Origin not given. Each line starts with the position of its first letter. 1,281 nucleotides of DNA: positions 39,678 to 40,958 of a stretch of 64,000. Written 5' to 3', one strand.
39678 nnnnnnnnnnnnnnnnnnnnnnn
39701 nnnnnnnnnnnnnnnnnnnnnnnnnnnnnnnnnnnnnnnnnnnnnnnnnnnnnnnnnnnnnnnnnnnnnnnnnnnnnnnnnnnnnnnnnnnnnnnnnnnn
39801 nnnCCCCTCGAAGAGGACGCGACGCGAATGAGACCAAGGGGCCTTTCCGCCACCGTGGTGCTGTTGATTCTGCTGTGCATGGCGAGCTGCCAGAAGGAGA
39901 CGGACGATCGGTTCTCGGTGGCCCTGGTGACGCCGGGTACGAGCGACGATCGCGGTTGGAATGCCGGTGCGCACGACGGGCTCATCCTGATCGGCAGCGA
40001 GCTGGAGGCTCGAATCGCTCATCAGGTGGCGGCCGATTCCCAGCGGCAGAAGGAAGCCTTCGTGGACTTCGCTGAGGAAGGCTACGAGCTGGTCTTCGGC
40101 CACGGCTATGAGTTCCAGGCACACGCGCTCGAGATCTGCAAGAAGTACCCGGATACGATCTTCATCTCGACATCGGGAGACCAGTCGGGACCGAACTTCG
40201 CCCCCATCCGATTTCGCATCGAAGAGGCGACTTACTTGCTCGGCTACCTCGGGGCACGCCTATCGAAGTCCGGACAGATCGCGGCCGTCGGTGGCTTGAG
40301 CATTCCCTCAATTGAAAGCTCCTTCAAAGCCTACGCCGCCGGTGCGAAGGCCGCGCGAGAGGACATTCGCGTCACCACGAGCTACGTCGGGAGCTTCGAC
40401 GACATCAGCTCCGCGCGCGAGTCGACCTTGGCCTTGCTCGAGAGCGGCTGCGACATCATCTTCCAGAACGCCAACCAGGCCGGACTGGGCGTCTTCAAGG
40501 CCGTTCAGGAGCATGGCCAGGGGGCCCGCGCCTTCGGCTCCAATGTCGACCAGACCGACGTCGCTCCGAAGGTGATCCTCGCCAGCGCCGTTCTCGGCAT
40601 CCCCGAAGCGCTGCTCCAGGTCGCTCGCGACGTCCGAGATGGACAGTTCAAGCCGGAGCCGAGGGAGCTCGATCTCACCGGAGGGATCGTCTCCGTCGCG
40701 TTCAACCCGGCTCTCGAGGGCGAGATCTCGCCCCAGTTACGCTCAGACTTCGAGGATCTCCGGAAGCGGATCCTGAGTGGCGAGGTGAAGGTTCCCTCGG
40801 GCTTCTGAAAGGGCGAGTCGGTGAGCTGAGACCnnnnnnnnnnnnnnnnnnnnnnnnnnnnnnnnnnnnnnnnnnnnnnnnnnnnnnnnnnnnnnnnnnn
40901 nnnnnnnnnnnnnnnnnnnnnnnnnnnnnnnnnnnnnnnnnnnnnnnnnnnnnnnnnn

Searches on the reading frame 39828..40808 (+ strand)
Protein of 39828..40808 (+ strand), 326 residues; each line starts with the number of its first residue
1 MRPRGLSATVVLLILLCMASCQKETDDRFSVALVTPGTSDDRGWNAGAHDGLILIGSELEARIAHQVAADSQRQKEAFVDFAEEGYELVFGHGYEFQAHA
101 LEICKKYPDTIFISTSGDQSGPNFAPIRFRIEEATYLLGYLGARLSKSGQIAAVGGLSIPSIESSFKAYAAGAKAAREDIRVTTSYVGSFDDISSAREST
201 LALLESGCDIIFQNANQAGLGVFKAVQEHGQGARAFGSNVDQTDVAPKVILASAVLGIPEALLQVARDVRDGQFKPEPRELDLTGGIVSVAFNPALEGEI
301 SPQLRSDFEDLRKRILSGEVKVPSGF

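Call 28: find_encoding_contigs(protein=window:39828-40808:+, flank=10000, max_places=4)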
Protein window:39828-40808:+ (326 aa): 1 contig read that carries it; 1 place shown.
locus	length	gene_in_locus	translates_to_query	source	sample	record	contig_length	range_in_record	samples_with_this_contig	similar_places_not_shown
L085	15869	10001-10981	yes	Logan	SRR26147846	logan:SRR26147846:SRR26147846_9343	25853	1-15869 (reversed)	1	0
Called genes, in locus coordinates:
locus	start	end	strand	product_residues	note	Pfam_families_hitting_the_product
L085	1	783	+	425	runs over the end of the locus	PF00072:Response_reg, PF02518:HATPase_c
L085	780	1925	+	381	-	PF00072:Response_reg, PF08668:HDOD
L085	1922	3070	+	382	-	PF00072:Response_reg, PF13487:HD_5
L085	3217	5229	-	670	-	PF25487:ETR1_N, PF00989:PAS, PF08448:PAS_4, PF13188:PAS_8 (weak), PF13426:PAS_9, PF08447:PAS_3 (weak), PF00990:GGDEF, PF00563:EAL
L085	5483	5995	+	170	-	-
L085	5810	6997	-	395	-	PF04542:Sigma70_r2, PF04539:Sigma70_r3 (faint), PF04545:Sigma70_r4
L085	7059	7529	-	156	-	PF00376:MerR, PF13411:MerR_1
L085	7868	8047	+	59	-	-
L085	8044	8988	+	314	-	PF00512:HisKA, PF02518:HATPase_c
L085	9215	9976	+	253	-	PF00106:adh_short, PF01370:Epimerase (weak), PF08659:KR, PF23441:SDR, PF13460:NAD_binding_10 (faint), PF13561:adh_short_C2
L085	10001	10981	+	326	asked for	PF02608:Bmp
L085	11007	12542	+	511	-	PF00005:ABC_tran, PF13304:AAA_21 (faint), PF00005:ABC_tran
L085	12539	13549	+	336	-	PF02653:BPD_transp_2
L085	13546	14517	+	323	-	PF02653:BPD_transp_2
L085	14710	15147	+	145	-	PF01242:PTPS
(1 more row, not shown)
